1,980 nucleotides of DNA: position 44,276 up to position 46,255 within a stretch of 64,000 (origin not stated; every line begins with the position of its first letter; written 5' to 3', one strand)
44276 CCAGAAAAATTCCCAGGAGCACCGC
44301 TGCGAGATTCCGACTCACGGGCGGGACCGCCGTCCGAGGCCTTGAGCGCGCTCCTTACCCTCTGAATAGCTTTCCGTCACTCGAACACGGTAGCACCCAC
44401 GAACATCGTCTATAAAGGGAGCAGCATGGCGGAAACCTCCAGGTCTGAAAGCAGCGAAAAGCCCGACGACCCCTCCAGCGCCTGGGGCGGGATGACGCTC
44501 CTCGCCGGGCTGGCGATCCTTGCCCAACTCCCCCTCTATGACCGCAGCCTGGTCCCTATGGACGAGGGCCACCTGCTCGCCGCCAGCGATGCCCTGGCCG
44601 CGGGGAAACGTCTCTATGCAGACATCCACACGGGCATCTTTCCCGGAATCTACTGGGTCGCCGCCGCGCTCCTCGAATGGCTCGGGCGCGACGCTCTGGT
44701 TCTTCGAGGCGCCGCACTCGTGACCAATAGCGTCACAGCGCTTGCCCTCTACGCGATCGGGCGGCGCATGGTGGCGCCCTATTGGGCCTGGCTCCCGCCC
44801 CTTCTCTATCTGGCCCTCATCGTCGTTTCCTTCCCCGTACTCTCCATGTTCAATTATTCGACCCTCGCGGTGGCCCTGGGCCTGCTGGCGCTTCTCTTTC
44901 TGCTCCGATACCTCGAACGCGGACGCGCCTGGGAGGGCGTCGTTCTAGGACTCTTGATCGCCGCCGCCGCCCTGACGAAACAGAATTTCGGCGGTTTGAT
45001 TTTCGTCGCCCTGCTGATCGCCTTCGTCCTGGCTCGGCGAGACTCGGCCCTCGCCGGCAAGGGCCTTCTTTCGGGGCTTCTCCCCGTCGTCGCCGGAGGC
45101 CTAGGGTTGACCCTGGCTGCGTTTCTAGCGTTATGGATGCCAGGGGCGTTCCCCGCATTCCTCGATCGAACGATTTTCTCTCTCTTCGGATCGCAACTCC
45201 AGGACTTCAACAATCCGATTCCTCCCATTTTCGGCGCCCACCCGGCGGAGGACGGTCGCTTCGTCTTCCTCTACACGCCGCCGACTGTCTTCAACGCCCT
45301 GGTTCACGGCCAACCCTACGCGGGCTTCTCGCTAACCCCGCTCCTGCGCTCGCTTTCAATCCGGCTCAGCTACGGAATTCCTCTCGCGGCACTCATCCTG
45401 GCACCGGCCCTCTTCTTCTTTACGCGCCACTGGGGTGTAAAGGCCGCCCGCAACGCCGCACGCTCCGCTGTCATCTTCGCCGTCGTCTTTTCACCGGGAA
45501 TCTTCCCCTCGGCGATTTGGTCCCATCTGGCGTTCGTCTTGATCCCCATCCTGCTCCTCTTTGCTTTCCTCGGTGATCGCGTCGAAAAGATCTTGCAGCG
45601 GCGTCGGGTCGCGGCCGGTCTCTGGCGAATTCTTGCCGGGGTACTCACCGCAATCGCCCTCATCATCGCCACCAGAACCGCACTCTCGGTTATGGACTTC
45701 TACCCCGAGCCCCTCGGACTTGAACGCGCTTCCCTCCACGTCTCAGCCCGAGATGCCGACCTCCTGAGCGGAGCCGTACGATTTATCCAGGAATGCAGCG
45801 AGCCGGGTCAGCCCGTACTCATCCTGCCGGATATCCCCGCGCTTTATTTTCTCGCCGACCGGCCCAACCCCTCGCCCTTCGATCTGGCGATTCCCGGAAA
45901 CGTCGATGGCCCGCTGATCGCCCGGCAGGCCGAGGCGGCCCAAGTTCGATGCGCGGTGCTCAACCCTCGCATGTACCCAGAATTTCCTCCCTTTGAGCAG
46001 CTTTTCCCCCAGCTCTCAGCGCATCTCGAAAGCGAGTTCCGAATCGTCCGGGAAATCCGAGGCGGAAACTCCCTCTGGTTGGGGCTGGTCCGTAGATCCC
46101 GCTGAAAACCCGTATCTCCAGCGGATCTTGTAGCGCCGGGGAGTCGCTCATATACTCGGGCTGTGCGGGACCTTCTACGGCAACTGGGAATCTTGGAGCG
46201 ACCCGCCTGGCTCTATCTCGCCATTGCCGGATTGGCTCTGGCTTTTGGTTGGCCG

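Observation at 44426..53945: Three paralogous GT-C-like membrane proteins sharing DEG[HY], G-x2-[LF]Y-x-D...PG and KQ[ND][FY]G motifs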

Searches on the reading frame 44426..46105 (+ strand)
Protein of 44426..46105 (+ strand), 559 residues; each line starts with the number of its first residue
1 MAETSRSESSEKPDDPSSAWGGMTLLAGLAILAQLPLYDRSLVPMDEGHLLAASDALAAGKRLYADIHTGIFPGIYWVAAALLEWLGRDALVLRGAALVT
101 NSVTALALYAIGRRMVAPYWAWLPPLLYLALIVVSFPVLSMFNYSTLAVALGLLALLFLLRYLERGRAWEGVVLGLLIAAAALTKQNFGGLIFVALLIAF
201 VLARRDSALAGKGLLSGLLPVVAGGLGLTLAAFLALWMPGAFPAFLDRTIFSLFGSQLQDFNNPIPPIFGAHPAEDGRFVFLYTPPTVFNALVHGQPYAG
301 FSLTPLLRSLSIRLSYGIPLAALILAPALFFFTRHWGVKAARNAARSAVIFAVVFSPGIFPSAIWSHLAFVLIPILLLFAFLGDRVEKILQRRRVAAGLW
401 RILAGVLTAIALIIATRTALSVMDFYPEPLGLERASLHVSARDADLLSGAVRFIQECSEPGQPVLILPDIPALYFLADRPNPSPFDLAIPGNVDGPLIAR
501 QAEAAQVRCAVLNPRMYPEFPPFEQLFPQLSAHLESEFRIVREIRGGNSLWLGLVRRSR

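Call 3: search_protein_families(library=pfam, proteins=[window:44426-46105:+], max_evalue=1)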
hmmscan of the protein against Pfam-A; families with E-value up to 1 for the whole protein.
window:44426-46105:+ (559 aa): 2 families
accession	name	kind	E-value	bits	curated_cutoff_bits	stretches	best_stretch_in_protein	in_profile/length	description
PF13231.12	PMT_2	-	9.4e-07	29.6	26.1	1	73-206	4-136/160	Dolichyl-phosphate-mannose-protein mannosyltransferase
PF09594.16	GT87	-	1.6e-05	25.3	25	1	93-263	19-172/237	Glycosyltransferase family 87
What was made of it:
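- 44426..46105 (+): Paralogue A, 559 aa. GT-C membrane glycosyltransferase with 11 TM helices and a small alpha/beta periplasmic module; it has no beta-sandwich. Pfam PMT_2 29.6 bits (cut-off 26.1) and GT87 25.3 bits (cut-off 25) (call 3).
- Pfam clan member PMT_2 and GT87 are above their cut-offs for A (call 3).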

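Call 4: search_protein_families(library=ncbifam, proteins=[window:44426-46105:+], max_evalue=1)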
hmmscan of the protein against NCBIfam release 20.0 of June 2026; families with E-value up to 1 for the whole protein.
window:44426-46105:+ (559 aa): 3 families
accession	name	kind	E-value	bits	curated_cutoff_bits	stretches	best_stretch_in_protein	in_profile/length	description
NF047440.1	LA3751_2_3_fam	subfamily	0.063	12.1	200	1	77-222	87-226/460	LA_3751/LA_3752 family putative glycosyltransferase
TIGR00701.1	TIGR00701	equivalog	0.066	13.3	138.05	1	350-415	67-132/142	protoporphyrinogen oxidase HemJ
TIGR03663.1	TIGR03663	subfamily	0.36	9.8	126.25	1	29-208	10-187/435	flippase activity-associated protein Agl23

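Call 12: search_solved_structures(query=window:44426-46105:+, max_evalue=10)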
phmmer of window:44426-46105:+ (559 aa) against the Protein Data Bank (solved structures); distinct sequences matched with E-value up to 10: 1.
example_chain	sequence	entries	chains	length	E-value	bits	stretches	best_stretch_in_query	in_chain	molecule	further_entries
6l4u_L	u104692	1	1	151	0.19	13.5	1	283-320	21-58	Photosystem I reaction center subunit XI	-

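Call 22: find_homologous_proteins(query=window:44426-46105:+, max_evalue=0.001)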
Query window:44426-46105:+ (559 aa): 206 proteins with E <= 0.001 among 8000 candidates; the best 120 are listed.
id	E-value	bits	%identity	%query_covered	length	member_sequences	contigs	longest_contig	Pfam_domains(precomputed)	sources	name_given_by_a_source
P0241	0.0e+0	1114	91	100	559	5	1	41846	PF13231.13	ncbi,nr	ncbi:MAG: glycosyltransferase family 39 protein [Myxococcota bacterium]|nr:glycosyltransferase famil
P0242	1.9e-288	976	79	100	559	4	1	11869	PF13231.13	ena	-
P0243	6.0e-257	872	73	100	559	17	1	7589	PF13231.13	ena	-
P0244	9.8e-239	812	69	100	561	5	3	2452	PF13231.13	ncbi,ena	-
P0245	2.8e-238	810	67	100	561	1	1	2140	PF13231.13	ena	-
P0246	3.8e-237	806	68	100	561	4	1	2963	PF13231.13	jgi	jgi:hypothetical protein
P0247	4.1e-236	803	66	100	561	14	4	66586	PF13231.13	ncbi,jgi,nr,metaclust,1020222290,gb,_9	ncbi:MAG TPA: hypothetical protein EYQ54_00715 [Myxococcales bacterium]|nr:hypothetical protein [Myx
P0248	1.1e-235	802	66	100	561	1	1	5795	PF13231.13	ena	-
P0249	2.5e-235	800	66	100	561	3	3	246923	PF13231.13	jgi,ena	-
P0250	1.8e-234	798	67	100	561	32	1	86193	PF13231.13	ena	-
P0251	3.6e-232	790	66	99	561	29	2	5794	PF13231.13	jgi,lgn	jgi:hypothetical protein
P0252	1.2e-231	788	67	99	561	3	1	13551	PF13231.13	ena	-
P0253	6.8e-230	782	67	100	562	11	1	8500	PF13231.13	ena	-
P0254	8.0e-229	779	66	100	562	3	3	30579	PF13231.13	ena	-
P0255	7.6e-228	776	64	100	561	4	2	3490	PF13231.13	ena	-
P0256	1.4e-212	725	65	96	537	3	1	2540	PF13231.13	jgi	-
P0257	9.6e-194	663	59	97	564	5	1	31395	PF13231.13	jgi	jgi:hypothetical protein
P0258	1.3e-187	643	56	100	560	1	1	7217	PF13231.13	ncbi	ncbi:MAG: glycosyltransferase family 39 protein [Myxococcota bacterium]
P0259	2.5e-187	642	56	99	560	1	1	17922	PF13231.13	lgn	-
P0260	6.4e-187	641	54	100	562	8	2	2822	PF13231.13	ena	-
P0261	3.3e-183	628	56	95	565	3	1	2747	PF13231.13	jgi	jgi:hypothetical protein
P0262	4.1e-183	628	53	100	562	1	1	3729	PF13231.13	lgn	-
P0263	8.3e-183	627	57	94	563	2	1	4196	PF13231.13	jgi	-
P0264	1.7e-182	626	54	100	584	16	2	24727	PF13231.13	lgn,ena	-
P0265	5.0e-182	624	54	100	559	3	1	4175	PF13231.13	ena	-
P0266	6.4e-182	624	53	99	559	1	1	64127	PF13231.13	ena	-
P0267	9.1e-181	620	55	95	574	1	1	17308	PF13231.13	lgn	-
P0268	1.0e-179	617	54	97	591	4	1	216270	PF13231.13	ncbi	-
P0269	4.1e-178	612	56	93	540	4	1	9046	PF13231.13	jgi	jgi:hypothetical protein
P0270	4.9e-176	605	56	97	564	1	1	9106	PF13231.13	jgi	-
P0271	5.5e-176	605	54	94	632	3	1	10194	PF13231.13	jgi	jgi:hypothetical protein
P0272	8.5e-176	604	56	94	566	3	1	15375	PF13231.13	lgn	-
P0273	7.9e-175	601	54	99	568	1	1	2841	PF13231.13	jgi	-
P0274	8.5e-174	597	58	95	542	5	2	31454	PF13231.13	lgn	-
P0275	9.7e-174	597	54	99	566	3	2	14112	PF13231.13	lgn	-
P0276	1.7e-172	593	54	95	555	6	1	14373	PF13231.13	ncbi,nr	ncbi:MAG: glycosyltransferase family 39 protein [Deltaproteobacteria bacterium]|nr:glycosyltransfera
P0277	3.4e-171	589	53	95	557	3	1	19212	PF13231.13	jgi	jgi:hypothetical protein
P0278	2.7e-170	586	55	95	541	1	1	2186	PF13231.13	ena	-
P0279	1.3e-169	583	53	94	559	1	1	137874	PF13231.13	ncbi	-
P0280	1.6e-169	583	54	94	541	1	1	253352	PF13231.13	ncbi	-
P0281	5.7e-169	581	53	95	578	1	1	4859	PF13231.13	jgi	-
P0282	7.1e-169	581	53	94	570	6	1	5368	PF13231.13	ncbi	-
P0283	5.8e-166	571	52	93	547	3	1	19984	PF13231.13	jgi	jgi:hypothetical protein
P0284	2.5e-165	569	51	99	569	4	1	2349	PF13231.13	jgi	jgi:hypothetical protein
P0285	1.2e-164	567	52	96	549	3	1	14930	PF13231.13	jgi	jgi:hypothetical protein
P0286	8.0e-163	561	52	94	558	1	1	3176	PF13231.13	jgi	-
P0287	1.8e-162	560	52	94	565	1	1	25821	PF13231.13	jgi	jgi:hypothetical protein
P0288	1.1e-160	554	53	95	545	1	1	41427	PF13231.13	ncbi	-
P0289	1.8e-159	550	50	99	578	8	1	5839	PF13231.13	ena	-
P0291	1.2e-158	547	51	94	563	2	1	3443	PF13231.13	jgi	-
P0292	1.6e-158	547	51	96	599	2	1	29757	PF13231.13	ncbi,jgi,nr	ncbi:MAG: glycosyltransferase family 39 protein [Deltaproteobacteria bacterium]|nr:glycosyltransfera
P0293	2.1e-158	547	53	95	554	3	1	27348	PF13231.13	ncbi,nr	ncbi:MAG: glycosyltransferase family 39 protein [Myxococcota bacterium]|nr:glycosyltransferase famil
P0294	6.9e-158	545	51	96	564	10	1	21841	PF13231.13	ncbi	-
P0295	2.2e-156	540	52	94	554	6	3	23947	PF13231.13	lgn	-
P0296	3.2e-156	539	51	97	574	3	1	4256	PF13231.13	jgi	jgi:hypothetical protein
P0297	1.1e-155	538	53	94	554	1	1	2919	PF13231.13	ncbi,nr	ncbi:glycosyltransferase family 39 protein [Myxococcota bacterium]|nr:glycosyltransferase family 39 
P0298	1.6e-155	537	51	95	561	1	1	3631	PF13231.13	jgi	-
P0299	5.8e-155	535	51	94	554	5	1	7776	PF13231.13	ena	-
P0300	6.8e-155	535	50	96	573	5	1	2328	PF13231.13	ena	-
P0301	2.2e-154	533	50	94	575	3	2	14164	PF13231.13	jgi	-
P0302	5.9e-154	532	50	92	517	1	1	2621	PF13231.13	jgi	jgi:4-amino-4-deoxy-L-arabinose transferase-like glycosyltransferase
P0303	3.4e-153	529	50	97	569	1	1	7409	PF13231.13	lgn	-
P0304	9.1e-153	528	50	96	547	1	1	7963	PF13231.13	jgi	jgi:hypothetical protein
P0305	9.8e-153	528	49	94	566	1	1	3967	PF13231.13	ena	-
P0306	1.9e-152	527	49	97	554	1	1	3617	PF13231.13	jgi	jgi:hypothetical protein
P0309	6.5e-151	522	48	94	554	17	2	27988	PF13231.13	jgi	jgi:hypothetical protein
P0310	2.8e-150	520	46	99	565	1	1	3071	PF13231.13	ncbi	-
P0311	6.6e-150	518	49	94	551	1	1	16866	PF13231.13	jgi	jgi:hypothetical protein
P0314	1.3e-148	514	47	100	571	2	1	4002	PF13231.13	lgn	-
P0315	4.1e-148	513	51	95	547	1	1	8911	PF13231.13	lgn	-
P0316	3.0e-147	510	49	96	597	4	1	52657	PF13231.13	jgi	-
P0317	1.9e-146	507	48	100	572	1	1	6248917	PF13231.13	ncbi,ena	-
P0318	1.9e-146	507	50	93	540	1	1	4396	PF13231.13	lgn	-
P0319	2.3e-146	507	47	97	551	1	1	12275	PF13231.13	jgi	-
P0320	3.0e-146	506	61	72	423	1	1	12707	PF13231.13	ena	-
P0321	3.1e-146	506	47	94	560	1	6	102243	PF13231.13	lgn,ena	-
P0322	3.9e-146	506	49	93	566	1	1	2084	PF13231.13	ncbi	-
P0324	1.3e-145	504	48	96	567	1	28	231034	PF13231.13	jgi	jgi:4-amino-4-deoxy-L-arabinose transferase-like glycosyltransferase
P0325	1.6e-145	504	49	93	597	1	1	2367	PF13231.13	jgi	-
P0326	2.3e-145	503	47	97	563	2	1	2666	PF13231.13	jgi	jgi:hypothetical protein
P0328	4.2e-145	503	47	96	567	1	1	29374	PF13231.13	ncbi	-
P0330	8.8e-145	502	45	100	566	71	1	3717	PF13231.13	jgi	jgi:hypothetical protein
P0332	1.8e-143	497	48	94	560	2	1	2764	PF13231.13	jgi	jgi:hypothetical protein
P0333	2.0e-143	497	48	93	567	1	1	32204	PF13231.13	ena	-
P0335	9.6e-143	495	47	96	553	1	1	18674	PF13231.13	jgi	jgi:uncharacterized membrane protein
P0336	1.2e-142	495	48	94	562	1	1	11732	PF13231.13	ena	-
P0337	1.3e-142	494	46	94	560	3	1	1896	PF13231.13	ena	-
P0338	1.3e-142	494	46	100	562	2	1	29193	PF13231.13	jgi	jgi:hypothetical protein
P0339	1.5e-142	494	48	97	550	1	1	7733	PF13231.13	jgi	jgi:hypothetical protein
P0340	1.7e-142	494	45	95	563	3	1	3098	PF13231.13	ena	-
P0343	5.7e-142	492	47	98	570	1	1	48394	PF13231.13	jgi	-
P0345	1.3e-140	488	48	97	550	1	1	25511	PF13231.13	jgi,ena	-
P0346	1.9e-140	487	45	96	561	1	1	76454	PF13231.13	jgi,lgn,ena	-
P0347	1.9e-140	487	45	99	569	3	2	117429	PF13231.13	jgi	-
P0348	5.7e-140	486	48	94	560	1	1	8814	PF13231.13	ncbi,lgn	ncbi:MAG: ArnT family glycosyltransferase [Myxococcota bacterium]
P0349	6.2e-140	486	46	95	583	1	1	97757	PF13231.13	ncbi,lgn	-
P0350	8.1e-140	485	46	94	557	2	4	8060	PF13231.13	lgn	-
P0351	8.3e-140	485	49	96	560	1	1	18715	PF13231.13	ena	-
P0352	1.2e-139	485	49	95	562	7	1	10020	PF13231.13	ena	-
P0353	1.5e-139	484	48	97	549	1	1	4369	PF13231.13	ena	-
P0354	1.6e-139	484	46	95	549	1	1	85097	PF13231.13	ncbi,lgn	-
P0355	5.2e-139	482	47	93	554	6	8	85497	PF13231.13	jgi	jgi:hypothetical protein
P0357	7.5e-139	482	47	94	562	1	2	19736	PF13231.13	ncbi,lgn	-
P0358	8.0e-139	482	46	99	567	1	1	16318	PF13231.13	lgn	-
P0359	1.0e-138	482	47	95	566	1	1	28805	PF13231.13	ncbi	-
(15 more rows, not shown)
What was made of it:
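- Some orthologues are named 'ArnT family' (call 22).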

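Call 34: search_solved_structures(query=A2, max_evalue=10, show_alignments=4)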
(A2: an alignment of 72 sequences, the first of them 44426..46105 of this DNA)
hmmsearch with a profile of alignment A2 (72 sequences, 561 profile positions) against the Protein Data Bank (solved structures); distinct sequences matched with E-value up to 10: 6.
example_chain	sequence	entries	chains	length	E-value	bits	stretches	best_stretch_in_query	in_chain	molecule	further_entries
5wkn_A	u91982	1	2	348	0.51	11.8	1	382-457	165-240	Nucleoprotein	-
26wc_A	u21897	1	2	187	0.66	11.4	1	285-343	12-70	Protein OPG161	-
8xa4_A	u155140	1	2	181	0.68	11.4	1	285-343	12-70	Protein OPG161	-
2ztm_A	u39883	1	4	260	1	10.8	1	168-228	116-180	D(-)-3-hydroxybutyrate dehydrogenase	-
2ztu_A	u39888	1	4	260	1.1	10.7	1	168-228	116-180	D(-)-3-hydroxybutyrate dehydrogenase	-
1wmb_A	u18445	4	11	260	1.1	10.7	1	168-228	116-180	D(-)-3-hydroxybutyrate dehydrogenase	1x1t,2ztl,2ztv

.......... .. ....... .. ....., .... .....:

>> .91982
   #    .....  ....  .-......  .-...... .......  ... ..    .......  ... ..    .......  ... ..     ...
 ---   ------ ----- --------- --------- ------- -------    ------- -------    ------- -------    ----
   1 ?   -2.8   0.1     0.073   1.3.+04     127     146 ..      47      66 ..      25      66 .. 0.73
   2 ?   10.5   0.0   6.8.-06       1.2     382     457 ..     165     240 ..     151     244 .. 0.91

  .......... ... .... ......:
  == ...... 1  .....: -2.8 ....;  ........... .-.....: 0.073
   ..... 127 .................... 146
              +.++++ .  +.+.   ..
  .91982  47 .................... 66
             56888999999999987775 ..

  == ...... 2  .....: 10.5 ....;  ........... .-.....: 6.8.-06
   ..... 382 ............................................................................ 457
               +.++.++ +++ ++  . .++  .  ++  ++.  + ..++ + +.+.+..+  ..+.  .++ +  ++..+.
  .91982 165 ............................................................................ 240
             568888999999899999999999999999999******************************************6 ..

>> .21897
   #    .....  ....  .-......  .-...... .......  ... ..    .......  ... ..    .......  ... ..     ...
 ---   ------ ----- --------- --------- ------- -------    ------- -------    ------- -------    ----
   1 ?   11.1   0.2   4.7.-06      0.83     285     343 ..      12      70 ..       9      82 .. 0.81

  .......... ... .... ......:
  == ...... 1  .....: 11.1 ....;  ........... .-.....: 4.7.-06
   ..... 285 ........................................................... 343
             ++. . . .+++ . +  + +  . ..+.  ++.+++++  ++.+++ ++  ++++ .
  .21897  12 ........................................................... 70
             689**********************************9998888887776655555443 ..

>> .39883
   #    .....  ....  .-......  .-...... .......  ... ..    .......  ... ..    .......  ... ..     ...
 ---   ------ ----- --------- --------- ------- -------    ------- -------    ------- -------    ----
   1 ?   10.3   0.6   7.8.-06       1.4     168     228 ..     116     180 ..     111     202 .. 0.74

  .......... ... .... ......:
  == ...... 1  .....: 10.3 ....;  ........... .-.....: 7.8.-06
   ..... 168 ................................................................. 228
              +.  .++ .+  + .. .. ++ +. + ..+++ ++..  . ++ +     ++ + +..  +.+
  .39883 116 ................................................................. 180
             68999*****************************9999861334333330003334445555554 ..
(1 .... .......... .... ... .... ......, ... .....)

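Call 67: predict_structure(alignment_id=A2)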
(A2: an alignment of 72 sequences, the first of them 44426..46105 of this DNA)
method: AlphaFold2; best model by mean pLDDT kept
length: 559 residues; sequences in the alignment: 72
mean_pLDDT: 91.4   pTM: 0.92
mean pLDDT of the five models: 91.4, 90.9, 90.2, 90.0, 89.2
residues with pLDDT >= 90: 428; 70-90: 101; 50-70: 18; < 50: 12
segments of 3 or more residues with pLDDT < 50: 1-12
pLDDT, mean of each block of 10 residues (from residue 1): 39 72 96 96 94 94 89 92 96 98 98 96 98 95 96 99 97 98 94 98 94 95 96 93 87 65 71 83 89 85 88 92 97 90 97 92 83 98 96 93 96 95 95 96 97 97 95 97 89 91 96 85 91 96 95 92
secondary structure, 60 per line:
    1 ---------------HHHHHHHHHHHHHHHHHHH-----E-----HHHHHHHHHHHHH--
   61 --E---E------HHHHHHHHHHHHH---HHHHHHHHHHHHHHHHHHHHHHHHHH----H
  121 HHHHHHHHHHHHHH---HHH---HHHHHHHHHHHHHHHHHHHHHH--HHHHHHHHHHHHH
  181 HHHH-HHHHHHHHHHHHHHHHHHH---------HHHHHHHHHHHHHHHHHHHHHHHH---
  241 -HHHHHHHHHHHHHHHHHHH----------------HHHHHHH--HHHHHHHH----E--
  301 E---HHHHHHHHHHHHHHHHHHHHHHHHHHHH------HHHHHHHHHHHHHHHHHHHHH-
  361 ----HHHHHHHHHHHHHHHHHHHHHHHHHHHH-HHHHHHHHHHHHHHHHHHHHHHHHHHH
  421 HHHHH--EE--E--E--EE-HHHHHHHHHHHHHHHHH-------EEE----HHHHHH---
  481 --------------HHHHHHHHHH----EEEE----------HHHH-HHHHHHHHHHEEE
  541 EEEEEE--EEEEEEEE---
elements in order: H16-34 H46-58 H74-86 H90-115 H120-134 H144-165 H168-184 H186-204 H214-237 H242-260 H277-283 H286-293 H305-332 H339-359 H365-392 H394-425 H441-457 E465-467 H472-477 H495-504 E509-512 H523-526 H528-537 E538-546 E549-556
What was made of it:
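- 44426..46105 (+): AF2 pLDDT 91.4 (call 67).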

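Call 69: fold_search(model_id=the predicted structure, library=pdb)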
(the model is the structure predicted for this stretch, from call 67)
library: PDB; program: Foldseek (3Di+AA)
matches with E <= 10: 471; with E <= 0.001: 30
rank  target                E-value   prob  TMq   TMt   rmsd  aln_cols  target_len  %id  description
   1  5f15                  5.0e-09  1.00  0.55  0.57   7.7       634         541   17  Crystal Structure of ArnT from Cupriavidus metallidurans bound to Undecaprenyl phosphate (released 2016-02-17)
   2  5ezm                  1.7e-08  1.00  0.54  0.56   8.2       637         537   17  Crystal Structure of ArnT from Cupriavidus metallidurans in the apo state (released 2016-02-17)
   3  6ftg_5                3.1e-08  1.00  0.50  0.45  17.4       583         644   15  Subtomogram average of OST-containing ribosome-translocon complexes from canine rough microsomal membranes (released 2018-03-21)
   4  7oci_F                1.2e-07  1.00  0.53  0.47  13.3       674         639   13  Cryo-EM structure of yeast Ost6p containing oligosaccharyltransferase complex (released 2022-02-16)
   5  8age_A                1.3e-07  1.00  0.50  0.44  12.9       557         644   15  Structure of yeast oligosaccharylransferase complex with acceptor peptide bound (released 2022-12-07)
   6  8b6l_I                2.2e-07  1.00  0.49  0.42  17.5       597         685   12  Subtomogram average of the human Sec61-TRAP-OSTA-translocon (released 2022-12-07)
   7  7zlh_A                2.7e-07  1.00  0.52  0.45  11.8       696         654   10  Cryo-EM structure of C-mannosyltransferase CeDPY19, in apo state, bound to CMT2-Fab and anti-Fab nanobody (released 2023-01-11)
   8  6s7o_A                3.5e-07  1.00  0.51  0.45  13.5       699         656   12  Cryo-EM structure of human oligosaccharyltransferase complex OST-A (released 2019-12-18)
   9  5gmy_A                3.7e-07  1.00  0.50  0.36  15.3       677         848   12  Crystal structure of the Archaeoglobus fulgidus oligosaccharyltransferase (O29867_ARCFU) tethered with an acceptor pep (released 2017-02-01)
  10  8pn9_A                5.5e-07  1.00  0.49  0.43  12.7       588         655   12  Structure of human oligosaccharyltransferase OST-A complex bound to NGI-1 (released 2024-05-08)
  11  9s6t_A                5.7e-07  1.00  0.49  0.55   7.5       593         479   13  Ternary cryo-EM structure of chicken ALG12 with Dol25-PP-GlcNAc2Man7, Dol25-P-Man, and Fab (released 2026-03-18)
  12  8agc_A                6.6e-07  1.00  0.48  0.40  17.0       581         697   15  Structure of yeast oligosaccharylransferase complex with lipid-linked oligosaccharide and non-acceptor peptide bound (released 2022-12-07)
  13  7zli_A                8.9e-07  1.00  0.51  0.44  12.6       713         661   10  Cryo-EM structure of C-mannosyltransferase CeDPY19, in complex with Dol25-P-Man and bound to CMT2-Fab and anti-Fab nan (released 2023-01-11)
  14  9n9j_I                1.1e-06  1.00  0.47  0.39  14.9       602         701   13  Structure of a GRP94 folding intermediate engaged with a CCDC134- and FKBP11-bound secretory translocon (released 2025-11-19)
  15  6c26_A                1.3e-06  1.00  0.48  0.43  15.7       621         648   14  The Cryo-EM structure of a eukaryotic oligosaccharyl transferase complex (released 2018-01-31)
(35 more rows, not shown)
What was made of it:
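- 44426..46105 (+): The best PDB fold match is ArnT 5f15, E 5e-9 (call 69).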
